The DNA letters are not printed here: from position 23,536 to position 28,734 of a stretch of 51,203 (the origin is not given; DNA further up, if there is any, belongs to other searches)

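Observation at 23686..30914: Overlapping pair: a 1633-aa single-pass giant protein with a zinc-ribbon tail, and a 776-aa Cys-rich lipoprotein. Candidate trans-envelope apparatus of unknown function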

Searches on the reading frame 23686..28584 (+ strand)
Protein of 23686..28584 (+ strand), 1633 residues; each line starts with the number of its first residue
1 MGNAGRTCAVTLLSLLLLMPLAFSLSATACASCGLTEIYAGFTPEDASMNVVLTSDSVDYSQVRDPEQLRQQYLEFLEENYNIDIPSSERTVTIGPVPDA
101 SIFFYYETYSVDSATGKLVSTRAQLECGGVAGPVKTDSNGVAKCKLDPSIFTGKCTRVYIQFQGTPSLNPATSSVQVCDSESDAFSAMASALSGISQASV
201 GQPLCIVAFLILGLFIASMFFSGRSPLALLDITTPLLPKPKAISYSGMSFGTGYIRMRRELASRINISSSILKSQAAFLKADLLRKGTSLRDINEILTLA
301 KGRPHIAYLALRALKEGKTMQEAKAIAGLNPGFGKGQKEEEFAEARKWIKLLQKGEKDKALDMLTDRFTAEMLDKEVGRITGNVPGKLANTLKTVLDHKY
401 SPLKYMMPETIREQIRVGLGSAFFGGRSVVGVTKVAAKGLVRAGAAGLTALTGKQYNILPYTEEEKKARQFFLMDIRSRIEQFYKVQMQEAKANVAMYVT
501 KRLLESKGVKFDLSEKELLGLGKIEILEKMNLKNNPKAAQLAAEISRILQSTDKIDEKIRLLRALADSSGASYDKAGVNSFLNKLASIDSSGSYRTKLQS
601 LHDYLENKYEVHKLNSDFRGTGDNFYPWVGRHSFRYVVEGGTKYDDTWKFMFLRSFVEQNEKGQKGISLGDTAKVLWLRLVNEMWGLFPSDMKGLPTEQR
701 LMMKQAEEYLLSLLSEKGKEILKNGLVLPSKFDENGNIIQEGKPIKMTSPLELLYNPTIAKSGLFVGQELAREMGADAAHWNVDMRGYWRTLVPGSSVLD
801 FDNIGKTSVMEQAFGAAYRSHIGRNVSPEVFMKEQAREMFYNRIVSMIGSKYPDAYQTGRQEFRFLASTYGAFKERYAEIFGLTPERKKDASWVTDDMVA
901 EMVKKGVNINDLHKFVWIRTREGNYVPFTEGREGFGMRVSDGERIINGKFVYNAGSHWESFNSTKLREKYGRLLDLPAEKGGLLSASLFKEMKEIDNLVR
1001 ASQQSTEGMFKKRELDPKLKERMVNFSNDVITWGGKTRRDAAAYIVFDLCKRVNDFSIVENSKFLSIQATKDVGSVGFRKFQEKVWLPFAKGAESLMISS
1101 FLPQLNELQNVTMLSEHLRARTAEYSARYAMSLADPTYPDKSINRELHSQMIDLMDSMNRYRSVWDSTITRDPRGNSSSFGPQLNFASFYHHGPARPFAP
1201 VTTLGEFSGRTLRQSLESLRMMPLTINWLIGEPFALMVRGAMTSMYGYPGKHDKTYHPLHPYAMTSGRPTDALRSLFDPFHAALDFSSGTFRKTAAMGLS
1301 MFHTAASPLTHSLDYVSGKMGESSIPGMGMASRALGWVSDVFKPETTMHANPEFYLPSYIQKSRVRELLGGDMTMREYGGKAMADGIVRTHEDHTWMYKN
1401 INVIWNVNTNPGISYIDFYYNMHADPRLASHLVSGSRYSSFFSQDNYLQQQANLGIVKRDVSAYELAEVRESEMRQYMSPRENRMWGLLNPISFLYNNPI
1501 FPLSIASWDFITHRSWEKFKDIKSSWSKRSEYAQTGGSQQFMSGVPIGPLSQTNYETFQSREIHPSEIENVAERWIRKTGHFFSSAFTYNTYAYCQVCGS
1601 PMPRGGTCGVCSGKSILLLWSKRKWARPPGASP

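Call 6: search_protein_families(library=pfam, proteins=[window:23686-28584:+], max_evalue=1)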
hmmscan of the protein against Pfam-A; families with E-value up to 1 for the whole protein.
window:23686-28584:+ (1633 aa): 1 family
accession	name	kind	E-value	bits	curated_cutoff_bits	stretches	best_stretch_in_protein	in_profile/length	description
PF18912.6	DZR_2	-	0.35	11.2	27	1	1591-1611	35-55/56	Double zinc ribbon domain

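Call 7: search_protein_families(library=ncbifam, proteins=[window:23686-28584:+], max_evalue=1)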
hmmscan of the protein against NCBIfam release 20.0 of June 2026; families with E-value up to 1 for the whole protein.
window:23686-28584:+ (1633 aa): 1 family
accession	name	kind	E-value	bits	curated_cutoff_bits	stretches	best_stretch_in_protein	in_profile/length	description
NF006367.0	PRK08591.1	subfamily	0.2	10.3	597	1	258-378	10-127/451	acetyl-CoA carboxylase biotin carboxylase subunit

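Call 12: find_homologous_proteins(query=window:23686-28584:+, max_evalue=0.001)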
Query window:23686-28584:+ (1633 aa): 16 proteins with E <= 0.001 among 8000 candidates.
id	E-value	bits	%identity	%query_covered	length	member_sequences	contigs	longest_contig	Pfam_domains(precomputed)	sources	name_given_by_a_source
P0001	0.0e+0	3676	99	99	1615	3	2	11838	-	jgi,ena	-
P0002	0.0e+0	1668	49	98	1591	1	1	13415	-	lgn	-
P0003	0.0e+0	1627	49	99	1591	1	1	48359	-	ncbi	ncbi:MAG: hypothetical protein AB1657_05120 [Candidatus Micrarchaeota archaeon]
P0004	0.0e+0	1621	47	100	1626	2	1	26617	-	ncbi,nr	ncbi:MAG: hypothetical protein PHY95_01870 [Candidatus ainarchaeum sp.]|nr:hypothetical protein [Can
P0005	0.0e+0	1607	48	100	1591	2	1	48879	-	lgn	-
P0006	0.0e+0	1591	47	98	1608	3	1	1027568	-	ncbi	ncbi:MAG: hypothetical protein WC350_00600 [Candidatus Micrarchaeia archaeon]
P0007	0.0e+0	1584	47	100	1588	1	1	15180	-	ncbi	-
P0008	0.0e+0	1584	47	100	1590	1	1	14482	-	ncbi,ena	-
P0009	0.0e+0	1574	46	100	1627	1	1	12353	-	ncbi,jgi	jgi:hypothetical protein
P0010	0.0e+0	1525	46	98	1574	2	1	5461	-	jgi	-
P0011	0.0e+0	1504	46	100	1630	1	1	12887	-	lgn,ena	-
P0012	0.0e+0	1423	44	100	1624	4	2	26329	-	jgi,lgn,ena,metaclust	metaclust:\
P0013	1.4e-34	137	22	86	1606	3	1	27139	-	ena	-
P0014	3.1e-14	70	21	39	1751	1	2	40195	-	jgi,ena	-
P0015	1.5e-10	57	32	10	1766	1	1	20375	-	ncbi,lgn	ncbi:MAG: hypothetical protein QXG98_05910 [Candidatus Micrarchaeia archaeon]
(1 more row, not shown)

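Call 18: search_solved_structures(query=A1, max_evalue=10, show_alignments=2)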
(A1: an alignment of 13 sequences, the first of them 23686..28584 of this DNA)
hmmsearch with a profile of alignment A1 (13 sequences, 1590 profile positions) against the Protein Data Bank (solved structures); distinct sequences matched with E-value up to 10: 40.
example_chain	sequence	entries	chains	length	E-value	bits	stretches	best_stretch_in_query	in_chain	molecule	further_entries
1mea_A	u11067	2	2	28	0.24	11.7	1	1545-1567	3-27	METHIONYL-tRNA SYNTHETASE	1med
2yny_A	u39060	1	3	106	0.26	11.6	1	518-548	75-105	GENERAL CONTROL PROTEIN GCN4, PUTATIVE INNER MEMBRANE PROTEIN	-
2bx9_A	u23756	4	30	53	0.32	11.3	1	1544-1574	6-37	TRYPTOPHAN RNA-BINDING ATTENUATOR PROTEIN-INHIBITORY PROTEIN | Anti-TRAP regulator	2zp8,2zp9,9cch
5apw_A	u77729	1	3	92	0.37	11.1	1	508-580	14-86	GENERAL CONTROL PROTEIN GCN4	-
5aps_A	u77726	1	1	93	0.38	11.1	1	508-578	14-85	GENERAL CONTROL PROTEIN GCN4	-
9iho_n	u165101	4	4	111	0.42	11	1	1031-1099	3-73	NADH dehydrogenase [ubiquinone] 1 beta subcomplex subunit 9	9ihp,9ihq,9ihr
6wqs_A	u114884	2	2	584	0.54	10.6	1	1521-1569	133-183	Methionine--tRNA ligase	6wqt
3h9c_A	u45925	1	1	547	0.54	10.6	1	1526-1568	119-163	Methionyl-tRNA synthetase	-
1p7p_A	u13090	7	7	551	0.55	10.6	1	1526-1568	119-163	Methionyl-tRNA synthetase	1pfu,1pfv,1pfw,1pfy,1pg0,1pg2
1f4l_A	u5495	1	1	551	0.55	10.6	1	1526-1568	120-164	METHIONYL-TRNA SYNTHETASE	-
1qqt_A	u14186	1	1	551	0.56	10.5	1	1526-1568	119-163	METHIONYL-TRNA SYNTHETASE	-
3h97_A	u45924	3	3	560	0.56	10.5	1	1526-1568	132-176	Methionyl-tRNA synthetase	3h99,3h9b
8bru_A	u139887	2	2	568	0.57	10.5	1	1526-1568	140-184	Methionine--tRNA ligase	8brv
6spn_A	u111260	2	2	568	0.57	10.5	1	1526-1568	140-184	Methionine--tRNA ligase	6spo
6spp_A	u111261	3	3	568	0.57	10.5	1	1526-1568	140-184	Methionine--tRNA ligase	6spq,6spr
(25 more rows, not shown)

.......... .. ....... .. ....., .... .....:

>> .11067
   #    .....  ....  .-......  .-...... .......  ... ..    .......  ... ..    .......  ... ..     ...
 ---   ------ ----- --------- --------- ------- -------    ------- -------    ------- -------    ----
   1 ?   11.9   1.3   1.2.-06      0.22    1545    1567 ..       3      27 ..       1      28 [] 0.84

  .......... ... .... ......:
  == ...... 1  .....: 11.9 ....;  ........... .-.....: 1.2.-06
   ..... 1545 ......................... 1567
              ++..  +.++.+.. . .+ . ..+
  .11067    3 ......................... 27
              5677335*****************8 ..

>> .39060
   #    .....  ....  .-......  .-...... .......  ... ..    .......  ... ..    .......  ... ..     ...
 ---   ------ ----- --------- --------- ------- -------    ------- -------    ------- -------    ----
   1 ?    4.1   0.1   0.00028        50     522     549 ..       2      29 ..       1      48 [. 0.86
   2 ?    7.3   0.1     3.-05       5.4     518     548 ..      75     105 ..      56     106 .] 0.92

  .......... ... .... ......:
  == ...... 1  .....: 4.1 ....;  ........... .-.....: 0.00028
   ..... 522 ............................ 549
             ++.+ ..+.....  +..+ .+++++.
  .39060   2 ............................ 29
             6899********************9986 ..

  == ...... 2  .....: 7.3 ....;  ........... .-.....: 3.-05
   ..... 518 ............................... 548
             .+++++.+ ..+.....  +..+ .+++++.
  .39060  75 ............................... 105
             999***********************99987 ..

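Call 21: find_encoding_contigs(protein=P0006, flank=10000, max_places=2)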
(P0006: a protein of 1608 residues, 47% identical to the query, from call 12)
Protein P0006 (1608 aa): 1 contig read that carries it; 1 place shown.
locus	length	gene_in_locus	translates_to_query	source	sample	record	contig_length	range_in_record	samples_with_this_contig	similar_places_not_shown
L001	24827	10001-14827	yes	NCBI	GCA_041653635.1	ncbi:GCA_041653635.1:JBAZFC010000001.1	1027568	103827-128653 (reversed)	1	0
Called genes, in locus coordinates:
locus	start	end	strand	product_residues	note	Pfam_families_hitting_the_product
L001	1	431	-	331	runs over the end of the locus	PF05833:NFACT_N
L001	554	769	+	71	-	-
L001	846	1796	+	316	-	PF01336:tRNA_anti-codon (weak)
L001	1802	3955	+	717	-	PF02359:CDC48_N, PF02933:CDC48_2, PF00004:AAA, PF05496:RuvB_N (weak), PF07728:AAA_5 (weak), PF17862:AAA_lid_3, PF00004:AAA, PF17862:AAA_lid_3, +20 more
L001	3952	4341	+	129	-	-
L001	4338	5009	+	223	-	PF02163:Peptidase_M50 (weak)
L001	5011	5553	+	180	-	PF00069:Pkinase (faint), PF01163:RIO1, PF01636:APH (faint)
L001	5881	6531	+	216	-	PF06026:Rib_5-P_isom_A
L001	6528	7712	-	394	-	PF07690:MFS_1, PF00083:Sugar_tr (faint), PF07690:MFS_1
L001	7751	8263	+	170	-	PF04019:DUF359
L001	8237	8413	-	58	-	-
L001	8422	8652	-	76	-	PF05239:PRC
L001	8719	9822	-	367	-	PF02906:Fe_hyd_lg_C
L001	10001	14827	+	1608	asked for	-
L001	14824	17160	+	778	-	-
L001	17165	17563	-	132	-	-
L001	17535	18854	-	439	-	PF04409:DUF530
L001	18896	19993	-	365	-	PF04406:TP6A_N, PF20768:Topo_VI_alpha (weak), PF21180:TOP6A-Spo11_Toprim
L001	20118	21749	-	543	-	PF02518:HATPase_c, PF13589:HATPase_c_3 (weak), PF09239:Topo-VIb_trans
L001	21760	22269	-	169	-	PF21800:KH_KRR1_2nd (weak), PF22891:KH_PNO1_2nd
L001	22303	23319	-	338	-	-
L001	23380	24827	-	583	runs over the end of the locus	PF00999:Na_H_Exchanger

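Call 22: find_encoding_contigs(protein=P0013, flank=10000, max_places=2)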
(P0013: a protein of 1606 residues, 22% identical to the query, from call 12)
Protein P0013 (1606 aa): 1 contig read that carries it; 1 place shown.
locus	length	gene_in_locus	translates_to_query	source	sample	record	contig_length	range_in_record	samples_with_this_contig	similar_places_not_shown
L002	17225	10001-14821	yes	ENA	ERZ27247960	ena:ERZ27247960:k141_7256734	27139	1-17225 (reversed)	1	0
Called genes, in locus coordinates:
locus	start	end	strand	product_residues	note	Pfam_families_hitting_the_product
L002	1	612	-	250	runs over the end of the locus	PF02463:SMC_N (faint), PF00005:ABC_tran, PF13304:AAA_21 (faint)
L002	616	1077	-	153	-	-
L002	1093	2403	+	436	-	PF01979:Amidohydro_1, PF07969:Amidohydro_3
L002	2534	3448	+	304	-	PF08271:Zn_Ribbon_TF, PF00382:TFIIB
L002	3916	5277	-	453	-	-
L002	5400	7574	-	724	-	PF13205:Big_5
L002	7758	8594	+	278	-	-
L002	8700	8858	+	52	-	-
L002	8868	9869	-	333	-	PF01637:ATPase_2 (weak), PF10923:BrxC_BrxD (faint), PF13191:AAA_16, PF25201:nSTAND6 (weak), PF13401:AAA_22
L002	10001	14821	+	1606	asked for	-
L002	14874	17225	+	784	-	?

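Call 23: find_encoding_contigs(protein=P0014, flank=10000, max_places=2)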
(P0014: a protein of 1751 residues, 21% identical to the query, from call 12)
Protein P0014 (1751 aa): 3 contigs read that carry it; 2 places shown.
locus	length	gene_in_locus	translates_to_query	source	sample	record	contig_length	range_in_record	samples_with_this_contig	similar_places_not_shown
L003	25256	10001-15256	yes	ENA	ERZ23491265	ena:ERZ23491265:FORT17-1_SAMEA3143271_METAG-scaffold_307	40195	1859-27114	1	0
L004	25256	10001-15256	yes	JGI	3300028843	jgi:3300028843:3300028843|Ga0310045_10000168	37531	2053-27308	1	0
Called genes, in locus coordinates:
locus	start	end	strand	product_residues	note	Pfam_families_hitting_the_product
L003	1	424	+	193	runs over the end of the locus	PF01135:PCMT, PF08704:GCD14, PF00398:RrnaAD, PF05175:MTS (faint), PF03602:Cons_hypoth95, PF01189:Methyltr_RsmB-F (weak), PF13847:Methyltransf_31, PF13649:Methyltransf_25 (faint)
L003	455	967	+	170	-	PF06559:DCD_N (weak), PF22769:DCD, PF00692:dUTPase (weak)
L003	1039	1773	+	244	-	-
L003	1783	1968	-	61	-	PF01192:RNA_pol_Rpb6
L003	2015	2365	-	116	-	-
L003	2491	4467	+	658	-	PF02518:HATPase_c, PF00204:DNA_gyraseB, PF01751:Toprim, PF00986:DNA_gyraseB_C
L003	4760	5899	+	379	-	PF13431:TPR_17 (faint), PF00515:TPR_1 (faint), PF07719:TPR_2 (faint), PF13432:TPR_16 (faint)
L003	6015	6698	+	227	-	-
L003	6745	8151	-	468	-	PF00155:Aminotran_1_2, PF01212:Beta_elim_lyase (weak)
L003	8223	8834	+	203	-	PF01300:Sua5_yciO_yrdC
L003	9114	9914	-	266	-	-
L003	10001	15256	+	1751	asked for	-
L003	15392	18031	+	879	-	-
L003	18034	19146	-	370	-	PF04406:TP6A_N, PF21180:TOP6A-Spo11_Toprim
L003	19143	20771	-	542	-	PF02518:HATPase_c, PF13589:HATPase_c_3, PF09239:Topo-VIb_trans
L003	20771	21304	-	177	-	PF00013:KH_1 (weak), PF21800:KH_KRR1_2nd, PF22891:KH_PNO1_2nd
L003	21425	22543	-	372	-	-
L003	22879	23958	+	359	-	-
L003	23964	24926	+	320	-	PF03215:Rad17 (weak), PF05496:RuvB_N, PF01078:Mg_chelatase (faint), PF13177:DNA_pol3_delta2 (weak), PF25199:nSTAND_NTPase5 (weak), PF00004:AAA, PF25361:AAA_lid_RFC1 (weak), PF08542:Rep_fac_C, +1 more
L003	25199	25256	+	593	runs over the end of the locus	PF04068:Fer4_RLI (weak), PF12838:Fer4_7 (weak), PF13237:Fer4_10 (faint), PF14697:Fer4_21 (faint), PF00037:Fer4, PF12837:Fer4_6 (weak), PF00005:ABC_tran, PF00005:ABC_tran, +2 more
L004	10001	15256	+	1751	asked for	-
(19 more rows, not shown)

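Call 24: find_encoding_contigs(protein=P0015, flank=10000, max_places=2)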
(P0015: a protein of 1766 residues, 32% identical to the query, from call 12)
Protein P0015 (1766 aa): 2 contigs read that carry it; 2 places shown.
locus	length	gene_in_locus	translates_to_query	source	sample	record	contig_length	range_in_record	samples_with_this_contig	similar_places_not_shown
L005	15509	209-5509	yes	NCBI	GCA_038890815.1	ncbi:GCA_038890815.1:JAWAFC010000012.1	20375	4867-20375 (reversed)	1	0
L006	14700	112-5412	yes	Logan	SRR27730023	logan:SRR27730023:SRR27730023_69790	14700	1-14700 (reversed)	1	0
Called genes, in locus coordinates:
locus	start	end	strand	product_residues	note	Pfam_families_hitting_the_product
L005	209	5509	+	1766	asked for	-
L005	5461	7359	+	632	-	-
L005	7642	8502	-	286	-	PF00072:Response_reg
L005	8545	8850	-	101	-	PF00338:Ribosomal_S10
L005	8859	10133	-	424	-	PF00009:GTP_EFTU, PF01926:MMR_HSR1 (faint), PF03144:GTP_EFTU_D2, PF03143:GTP_EFTU_D3, PF22594:GTP-eEF1A_C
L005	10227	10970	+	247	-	PF01791:DeoC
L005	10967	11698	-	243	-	-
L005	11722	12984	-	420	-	PF00919:UPF0004, PF04055:Radical_SAM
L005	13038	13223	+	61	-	-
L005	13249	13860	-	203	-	PF01914:MarC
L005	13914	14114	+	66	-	-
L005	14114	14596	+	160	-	-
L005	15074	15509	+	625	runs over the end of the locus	PF17297:PEPCK_N, PF00821:PEPCK_GTP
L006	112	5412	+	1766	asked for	-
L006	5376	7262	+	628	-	-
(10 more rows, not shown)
